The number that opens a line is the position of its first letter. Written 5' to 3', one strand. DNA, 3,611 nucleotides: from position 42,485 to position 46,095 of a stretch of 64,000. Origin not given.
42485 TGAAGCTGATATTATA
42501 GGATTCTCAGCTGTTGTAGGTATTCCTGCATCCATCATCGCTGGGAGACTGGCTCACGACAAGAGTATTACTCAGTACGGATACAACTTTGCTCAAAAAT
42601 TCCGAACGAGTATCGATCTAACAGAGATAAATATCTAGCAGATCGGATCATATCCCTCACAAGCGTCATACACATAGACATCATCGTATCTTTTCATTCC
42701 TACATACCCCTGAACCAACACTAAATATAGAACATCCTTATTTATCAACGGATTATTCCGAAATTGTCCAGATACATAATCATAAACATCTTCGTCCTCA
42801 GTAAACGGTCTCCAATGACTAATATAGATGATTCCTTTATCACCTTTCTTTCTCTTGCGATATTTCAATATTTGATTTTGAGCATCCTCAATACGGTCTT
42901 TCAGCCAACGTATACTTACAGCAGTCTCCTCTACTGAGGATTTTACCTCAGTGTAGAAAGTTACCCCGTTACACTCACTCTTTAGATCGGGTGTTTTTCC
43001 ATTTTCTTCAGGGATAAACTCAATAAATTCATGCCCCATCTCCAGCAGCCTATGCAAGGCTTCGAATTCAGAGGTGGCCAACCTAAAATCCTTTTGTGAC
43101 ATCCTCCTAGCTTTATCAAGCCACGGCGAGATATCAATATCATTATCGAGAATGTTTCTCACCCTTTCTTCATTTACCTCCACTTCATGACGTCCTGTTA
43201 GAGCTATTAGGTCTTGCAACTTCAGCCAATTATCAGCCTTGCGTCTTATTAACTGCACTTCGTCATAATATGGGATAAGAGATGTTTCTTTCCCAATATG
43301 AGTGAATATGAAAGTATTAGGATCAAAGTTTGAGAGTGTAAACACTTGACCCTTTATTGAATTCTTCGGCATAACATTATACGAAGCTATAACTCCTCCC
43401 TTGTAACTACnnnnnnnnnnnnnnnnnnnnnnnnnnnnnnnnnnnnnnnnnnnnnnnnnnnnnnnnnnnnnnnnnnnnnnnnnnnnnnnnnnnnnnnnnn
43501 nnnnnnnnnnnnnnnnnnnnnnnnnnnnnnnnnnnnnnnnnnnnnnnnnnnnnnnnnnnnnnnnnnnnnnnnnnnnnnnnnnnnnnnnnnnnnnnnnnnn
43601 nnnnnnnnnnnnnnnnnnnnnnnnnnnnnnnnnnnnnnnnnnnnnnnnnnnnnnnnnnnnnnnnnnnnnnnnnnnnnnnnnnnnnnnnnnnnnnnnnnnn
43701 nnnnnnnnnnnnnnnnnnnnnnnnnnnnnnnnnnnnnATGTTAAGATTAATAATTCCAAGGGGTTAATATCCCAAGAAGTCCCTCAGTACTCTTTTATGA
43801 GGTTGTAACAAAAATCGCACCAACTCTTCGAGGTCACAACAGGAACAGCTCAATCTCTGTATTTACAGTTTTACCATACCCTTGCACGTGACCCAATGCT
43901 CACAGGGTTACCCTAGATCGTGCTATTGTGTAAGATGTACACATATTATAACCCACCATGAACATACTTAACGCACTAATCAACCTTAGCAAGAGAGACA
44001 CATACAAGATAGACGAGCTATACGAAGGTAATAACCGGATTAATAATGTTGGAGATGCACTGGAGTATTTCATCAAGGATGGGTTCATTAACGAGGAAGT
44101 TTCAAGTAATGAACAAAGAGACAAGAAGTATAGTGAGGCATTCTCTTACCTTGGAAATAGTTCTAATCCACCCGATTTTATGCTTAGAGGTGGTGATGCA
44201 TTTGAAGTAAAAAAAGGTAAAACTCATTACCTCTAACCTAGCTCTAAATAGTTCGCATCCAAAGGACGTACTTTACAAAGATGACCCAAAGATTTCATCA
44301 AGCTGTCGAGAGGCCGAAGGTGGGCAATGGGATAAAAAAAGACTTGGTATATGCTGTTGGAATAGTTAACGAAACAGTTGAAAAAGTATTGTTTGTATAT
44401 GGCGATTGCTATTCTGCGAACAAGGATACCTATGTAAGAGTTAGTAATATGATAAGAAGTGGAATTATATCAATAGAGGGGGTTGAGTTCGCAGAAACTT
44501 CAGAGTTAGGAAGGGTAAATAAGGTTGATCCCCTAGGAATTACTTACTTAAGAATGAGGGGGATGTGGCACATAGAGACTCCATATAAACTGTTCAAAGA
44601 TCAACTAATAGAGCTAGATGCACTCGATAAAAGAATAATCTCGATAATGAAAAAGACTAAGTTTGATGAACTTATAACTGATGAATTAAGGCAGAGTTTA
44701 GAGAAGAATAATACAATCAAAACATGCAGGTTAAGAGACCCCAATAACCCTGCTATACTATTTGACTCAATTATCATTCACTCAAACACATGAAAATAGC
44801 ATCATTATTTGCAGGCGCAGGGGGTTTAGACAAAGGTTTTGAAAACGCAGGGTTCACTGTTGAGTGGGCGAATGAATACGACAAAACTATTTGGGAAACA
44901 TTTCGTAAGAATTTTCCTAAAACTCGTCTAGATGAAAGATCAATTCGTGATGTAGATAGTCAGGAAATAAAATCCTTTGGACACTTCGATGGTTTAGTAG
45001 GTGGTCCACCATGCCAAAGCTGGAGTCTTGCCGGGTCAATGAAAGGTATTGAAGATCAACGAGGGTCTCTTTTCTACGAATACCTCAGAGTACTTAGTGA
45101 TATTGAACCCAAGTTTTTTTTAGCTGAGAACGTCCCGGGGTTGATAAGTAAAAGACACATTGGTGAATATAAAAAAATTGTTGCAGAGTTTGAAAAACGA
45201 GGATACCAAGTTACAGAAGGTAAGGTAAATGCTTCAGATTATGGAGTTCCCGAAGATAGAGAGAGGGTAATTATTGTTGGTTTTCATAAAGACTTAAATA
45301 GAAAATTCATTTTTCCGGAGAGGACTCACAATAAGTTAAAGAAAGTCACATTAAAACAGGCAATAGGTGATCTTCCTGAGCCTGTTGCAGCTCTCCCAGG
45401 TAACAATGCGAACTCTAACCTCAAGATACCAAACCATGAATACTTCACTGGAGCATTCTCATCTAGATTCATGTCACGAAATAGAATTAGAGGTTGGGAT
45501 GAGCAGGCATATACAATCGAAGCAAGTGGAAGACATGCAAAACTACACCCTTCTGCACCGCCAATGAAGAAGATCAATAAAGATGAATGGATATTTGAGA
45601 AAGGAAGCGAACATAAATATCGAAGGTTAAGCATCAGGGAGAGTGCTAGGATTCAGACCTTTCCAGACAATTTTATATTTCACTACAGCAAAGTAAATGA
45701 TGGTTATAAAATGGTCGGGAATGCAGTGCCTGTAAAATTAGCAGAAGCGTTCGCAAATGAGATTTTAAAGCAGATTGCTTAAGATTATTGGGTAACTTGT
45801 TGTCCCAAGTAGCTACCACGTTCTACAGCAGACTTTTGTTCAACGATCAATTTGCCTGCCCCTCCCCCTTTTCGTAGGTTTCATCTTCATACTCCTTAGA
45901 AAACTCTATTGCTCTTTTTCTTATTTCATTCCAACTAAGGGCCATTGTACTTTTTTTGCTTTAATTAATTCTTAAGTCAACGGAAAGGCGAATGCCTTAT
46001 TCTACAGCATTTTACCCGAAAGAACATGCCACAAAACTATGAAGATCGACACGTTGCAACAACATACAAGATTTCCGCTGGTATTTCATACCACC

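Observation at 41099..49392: AT-richer ~8-kb integrative island next to tmRNA with an inactivated serine recombinase and defence/addiction cargo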

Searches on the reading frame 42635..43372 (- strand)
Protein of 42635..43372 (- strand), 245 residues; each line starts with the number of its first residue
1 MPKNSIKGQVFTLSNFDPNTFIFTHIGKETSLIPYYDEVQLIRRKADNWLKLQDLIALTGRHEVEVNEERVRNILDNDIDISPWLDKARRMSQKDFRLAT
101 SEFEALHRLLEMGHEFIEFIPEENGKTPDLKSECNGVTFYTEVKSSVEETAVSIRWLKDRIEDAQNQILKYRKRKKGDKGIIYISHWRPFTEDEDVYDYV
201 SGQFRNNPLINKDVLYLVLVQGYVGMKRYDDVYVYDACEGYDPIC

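Call 6: search_protein_families(library=pfam, proteins=[window:42635-43372:-], max_evalue=0.01)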
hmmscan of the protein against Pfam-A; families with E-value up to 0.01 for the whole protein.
window:42635-43372:- (245 aa): 0 families

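Call 9: search_protein_families(library=padloc, proteins=[window:42635-43372:-], max_evalue=0.1)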
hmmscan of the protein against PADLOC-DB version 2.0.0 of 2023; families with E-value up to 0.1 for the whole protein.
window:42635-43372:- (245 aa): 0 families

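Call 10: search_protein_families(library=ncbifam, proteins=[window:42635-43372:-], max_evalue=0.1)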
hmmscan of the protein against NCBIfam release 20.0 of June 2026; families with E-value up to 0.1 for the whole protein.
window:42635-43372:- (245 aa): 0 families

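Call 11: search_protein_families(library=phrogs, proteins=[window:42635-43372:-], max_evalue=0.1)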
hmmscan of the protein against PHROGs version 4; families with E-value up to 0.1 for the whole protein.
window:42635-43372:- (245 aa): 1 family
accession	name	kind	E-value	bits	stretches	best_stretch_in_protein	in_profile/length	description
phrog_11619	-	other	0.09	13.2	0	26-86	14-74/186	DNA methyltransferase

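Call 13: find_encoding_contigs(protein=window:42635-43372:-, flank=10000, max_places=10)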
Protein window:42635-43372:- (245 aa): 2 contigs read that carry it; 1 place shown.
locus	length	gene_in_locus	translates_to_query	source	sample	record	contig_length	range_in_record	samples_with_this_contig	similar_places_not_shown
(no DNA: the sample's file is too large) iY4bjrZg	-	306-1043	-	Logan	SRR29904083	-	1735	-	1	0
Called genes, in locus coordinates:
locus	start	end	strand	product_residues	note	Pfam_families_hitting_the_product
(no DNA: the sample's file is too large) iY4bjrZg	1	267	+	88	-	?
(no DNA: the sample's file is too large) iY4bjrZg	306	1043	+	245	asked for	-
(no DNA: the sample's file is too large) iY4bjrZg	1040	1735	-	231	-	?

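Call 24: find_homologous_proteins(query=window:42635-43372:-, max_evalue=0.001)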
Query window:42635-43372:- (245 aa): 1 proteins with E <= 0.001 among 108 candidates.
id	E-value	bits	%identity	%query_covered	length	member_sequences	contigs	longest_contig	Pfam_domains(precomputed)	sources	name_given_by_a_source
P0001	3.5e-164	562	100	100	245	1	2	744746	-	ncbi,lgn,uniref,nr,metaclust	ncbi:MAG: hypothetical protein TR69_WS6001000888 [candidate division WS6 bacterium OLB20]|uniref:Unc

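Call 35: search_protein_representatives(protein=window:42635-43372:-)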
Query: 245 residues. Proteins with E-value up to 0.001 (for the whole library): 2; up to 1e-10: 2; up to 1e-30: 1. The best 2 are listed.
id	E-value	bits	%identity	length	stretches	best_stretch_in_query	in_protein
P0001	1.1e-164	562.2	100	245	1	1-245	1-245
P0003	8.6e-19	84.4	37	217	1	68-224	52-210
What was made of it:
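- Closest known: PD-. Different: The family has two known members (call 35).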

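Call 37: find_encoding_contigs(protein=P0003, flank=10000, max_places=6)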
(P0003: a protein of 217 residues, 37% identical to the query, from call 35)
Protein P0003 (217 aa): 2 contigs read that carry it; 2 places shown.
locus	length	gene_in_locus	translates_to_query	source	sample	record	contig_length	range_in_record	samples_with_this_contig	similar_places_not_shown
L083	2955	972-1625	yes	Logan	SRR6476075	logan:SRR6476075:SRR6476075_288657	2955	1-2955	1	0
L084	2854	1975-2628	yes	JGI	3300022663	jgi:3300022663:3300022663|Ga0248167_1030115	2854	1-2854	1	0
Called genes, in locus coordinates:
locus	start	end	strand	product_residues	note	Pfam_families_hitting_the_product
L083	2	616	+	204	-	?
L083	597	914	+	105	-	-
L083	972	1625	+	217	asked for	-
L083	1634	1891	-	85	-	PF01381:HTH_3, PF13560:HTH_31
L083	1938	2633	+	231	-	-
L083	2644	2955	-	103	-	?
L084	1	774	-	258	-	?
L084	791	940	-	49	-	-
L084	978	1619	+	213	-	-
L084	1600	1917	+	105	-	-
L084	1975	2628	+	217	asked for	-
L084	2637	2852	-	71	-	?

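Call 47: predict_structure(alignment_id=A1)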
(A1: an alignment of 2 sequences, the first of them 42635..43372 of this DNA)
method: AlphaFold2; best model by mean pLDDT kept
length: 245 residues; sequences in the alignment: 2
mean_pLDDT: 66.3   pTM: 0.67
mean pLDDT of the five models: 66.3, 63.9, 58.8, 57.6, 41.1
residues with pLDDT >= 90: 6; 70-90: 132; 50-70: 50; < 50: 57
segments of 3 or more residues with pLDDT < 50: 1-35, 226-232, 234-245
pLDDT, mean of each block of 10 residues (from residue 1): 29 37 34 50 75 80 72 82 82 78 84 86 63 88 75 75 85 75 71 54 57 77 51 45 41
secondary structure, 60 per line:
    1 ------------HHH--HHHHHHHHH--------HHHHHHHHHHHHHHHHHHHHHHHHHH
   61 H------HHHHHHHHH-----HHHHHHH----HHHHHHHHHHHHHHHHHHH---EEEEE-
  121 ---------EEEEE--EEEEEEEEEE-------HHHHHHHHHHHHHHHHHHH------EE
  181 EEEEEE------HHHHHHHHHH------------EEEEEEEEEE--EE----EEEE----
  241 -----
elements in order: H18-26 H35-61 H68-76 H82-88 H93-111 E115-119 E130-134 E137-146 H154-172 E179-186 H193-202 E215-224 E233-236
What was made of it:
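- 42635..43737 (-): One frameshifted gene (ancestrally about 368 aa). It combines an uncharacterised ~175-aa helical domain (motifs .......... and RNRLEH) with a C-terminal PD-(D/E)xK nuclease domain (D129, E142, K144 in 245-aa ORF numbering). The 1-nt frameshift lies near 43417-43420. AF2 model has pLDDT 66 and pTM 0.67 (call 47).
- On PD-(D/E)xK nuclease superfamily: Secondary-structure order of the model: H93-111, E115-119, E130-134, E137-146, H154-172, E179-186 (call 47).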

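Call 52: search_protein_families(library=pfam, proteins=[P0003], max_evalue=1)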
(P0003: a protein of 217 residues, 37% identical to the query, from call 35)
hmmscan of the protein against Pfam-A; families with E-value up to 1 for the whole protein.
P0003 (217 aa): 1 family
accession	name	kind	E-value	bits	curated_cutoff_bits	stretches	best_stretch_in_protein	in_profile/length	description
PF06962.18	rRNA_methylase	-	0.0075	16.6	22.7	1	166-202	89-125/137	Putative rRNA methylase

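Call 58: search_protein_families(library=padloc, proteins=[P0003], max_evalue=0.1)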
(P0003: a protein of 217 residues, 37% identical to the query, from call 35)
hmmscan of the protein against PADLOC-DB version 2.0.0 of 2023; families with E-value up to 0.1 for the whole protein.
P0003 (217 aa): 0 families

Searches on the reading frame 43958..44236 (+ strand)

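Call 6: search_protein_families(library=pfam, proteins=[window:43958-44236:+], max_evalue=0.01)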
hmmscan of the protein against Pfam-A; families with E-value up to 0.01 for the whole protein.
window:43958-44236:+ (92 aa): 1 family
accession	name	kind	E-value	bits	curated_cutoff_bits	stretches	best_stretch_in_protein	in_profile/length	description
PF09521.16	RE_NgoPII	-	5.1e-28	98.3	25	1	2-87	2-88/262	NgoPII restriction endonuclease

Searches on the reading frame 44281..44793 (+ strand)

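Call 6: search_protein_families(library=pfam, proteins=[window:44281-44793:+], max_evalue=0.01)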
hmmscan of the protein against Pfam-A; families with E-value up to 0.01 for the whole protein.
window:44281-44793:+ (170 aa): 1 family
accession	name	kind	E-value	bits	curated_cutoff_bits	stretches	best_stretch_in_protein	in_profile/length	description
PF09521.16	RE_NgoPII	-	5e-40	137.7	25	1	19-142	125-248/262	NgoPII restriction endonuclease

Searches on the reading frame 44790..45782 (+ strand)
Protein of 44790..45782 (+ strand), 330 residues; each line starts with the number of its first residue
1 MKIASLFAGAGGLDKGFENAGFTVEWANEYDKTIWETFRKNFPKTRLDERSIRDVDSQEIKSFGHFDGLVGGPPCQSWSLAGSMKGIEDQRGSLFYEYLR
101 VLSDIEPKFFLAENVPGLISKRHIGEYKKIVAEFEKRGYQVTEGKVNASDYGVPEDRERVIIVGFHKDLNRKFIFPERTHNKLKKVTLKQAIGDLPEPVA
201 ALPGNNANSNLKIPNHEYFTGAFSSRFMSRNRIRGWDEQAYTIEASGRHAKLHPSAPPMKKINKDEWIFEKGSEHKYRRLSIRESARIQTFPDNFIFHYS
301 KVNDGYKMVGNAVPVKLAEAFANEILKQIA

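Call 6: search_protein_families(library=pfam, proteins=[window:44790-45782:+], max_evalue=0.01)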
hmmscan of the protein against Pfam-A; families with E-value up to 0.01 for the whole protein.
window:44790-45782:+ (330 aa): 1 family
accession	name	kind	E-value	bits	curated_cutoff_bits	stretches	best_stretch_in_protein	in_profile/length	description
PF00145.23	DNA_methylase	-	3.5e-91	306.4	22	1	1-327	1-324/324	C-5 cytosine-specific DNA methylase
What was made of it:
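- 44790..45782 (+): C5 cytosine DNA methyltransferase (330 aa), intact; now an orphan methylase. Pfam DNA_methylase 3.5e-91 over profile positions 1-324 of 324 (call 6).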

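Call 9: search_protein_families(library=padloc, proteins=[window:44790-45782:+], max_evalue=0.1)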
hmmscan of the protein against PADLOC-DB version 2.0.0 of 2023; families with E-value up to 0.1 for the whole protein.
window:44790-45782:+ (330 aa): 67 families (the best 25 are shown)
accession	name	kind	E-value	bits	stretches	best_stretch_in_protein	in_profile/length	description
PDLC03378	MTase_II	-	5.7e-111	369.1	1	1-328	3-329/344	Type II methyltransferase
PDLC00027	DruM2|DruM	-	2.3e-98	327.9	1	1-328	12-350/361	DNA cytosine methylase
PDLC00031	DruM2|DruM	-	7.8e-84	279.8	1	2-327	13-349/361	DNA cytosine methylase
PDLC03234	MTase_II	-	1.3e-76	256.4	2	2-202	6-209/375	Type II methyltransferase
PDLC03272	MTase_II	-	7.3e-76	253.9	1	2-329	76-390/407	Type II methyltransferase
PDLC03326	MTase_II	-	6e-71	237.8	2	5-218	9-236/412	Type II methyltransferase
PDLC00026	DruM2|DruM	-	8e-68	227.4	1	4-329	8-318/336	DNA cytosine methylase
PDLC02650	DrmMII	-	3.6e-65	218.6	2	127-325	204-414/435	DrmMII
PDLC00033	DruM2|DruM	-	3.1e-62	209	1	2-328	23-363/368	DNA cytosine methylase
PDLC00030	DruM2|DruM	-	6.2e-59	198.1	2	2-178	7-197/380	DNA cytosine methylase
PDLC03307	MTase_II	-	6.6e-52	175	2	1-187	1-211/382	Type II methyltransferase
PDLC02649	DrmMII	-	2.9e-51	172.8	3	52-211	101-262/422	DrmMII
PDLC03355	MTase_II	-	9.5e-45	151.3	2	2-177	6-205/377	Type II methyltransferase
PDLC03237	MTase_II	-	7.2e-44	148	2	4-171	797-974/1036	Type II methyltransferase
PDLC03731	oMTase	-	1.6e-43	147.1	1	4-322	17-314/326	orphan methyltransferase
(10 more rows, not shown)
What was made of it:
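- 44790..45782 (+): PADLOC MTase_II 5.7e-111 (call 9).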

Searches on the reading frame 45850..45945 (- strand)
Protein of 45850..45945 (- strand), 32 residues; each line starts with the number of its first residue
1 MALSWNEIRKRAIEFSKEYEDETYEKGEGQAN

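Call 33: search_protein_families(library=pfam, proteins=[window:45850-45945:-], max_evalue=0.1)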
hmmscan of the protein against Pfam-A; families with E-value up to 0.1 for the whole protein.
seq(32 aa): 0 families

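Call 34: search_solved_structures(query=window:45850-45945:-, max_evalue=10, show_alignments=2)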
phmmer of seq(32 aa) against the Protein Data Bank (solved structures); distinct sequences matched with E-value up to 10: 2.
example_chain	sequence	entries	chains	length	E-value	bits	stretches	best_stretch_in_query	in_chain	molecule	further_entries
5hr4_C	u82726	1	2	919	5.9e-06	28.4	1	1-28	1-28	MmeI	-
6anr_A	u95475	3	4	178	1.4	12.4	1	3-23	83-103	Colibactin self-protection protein ClbS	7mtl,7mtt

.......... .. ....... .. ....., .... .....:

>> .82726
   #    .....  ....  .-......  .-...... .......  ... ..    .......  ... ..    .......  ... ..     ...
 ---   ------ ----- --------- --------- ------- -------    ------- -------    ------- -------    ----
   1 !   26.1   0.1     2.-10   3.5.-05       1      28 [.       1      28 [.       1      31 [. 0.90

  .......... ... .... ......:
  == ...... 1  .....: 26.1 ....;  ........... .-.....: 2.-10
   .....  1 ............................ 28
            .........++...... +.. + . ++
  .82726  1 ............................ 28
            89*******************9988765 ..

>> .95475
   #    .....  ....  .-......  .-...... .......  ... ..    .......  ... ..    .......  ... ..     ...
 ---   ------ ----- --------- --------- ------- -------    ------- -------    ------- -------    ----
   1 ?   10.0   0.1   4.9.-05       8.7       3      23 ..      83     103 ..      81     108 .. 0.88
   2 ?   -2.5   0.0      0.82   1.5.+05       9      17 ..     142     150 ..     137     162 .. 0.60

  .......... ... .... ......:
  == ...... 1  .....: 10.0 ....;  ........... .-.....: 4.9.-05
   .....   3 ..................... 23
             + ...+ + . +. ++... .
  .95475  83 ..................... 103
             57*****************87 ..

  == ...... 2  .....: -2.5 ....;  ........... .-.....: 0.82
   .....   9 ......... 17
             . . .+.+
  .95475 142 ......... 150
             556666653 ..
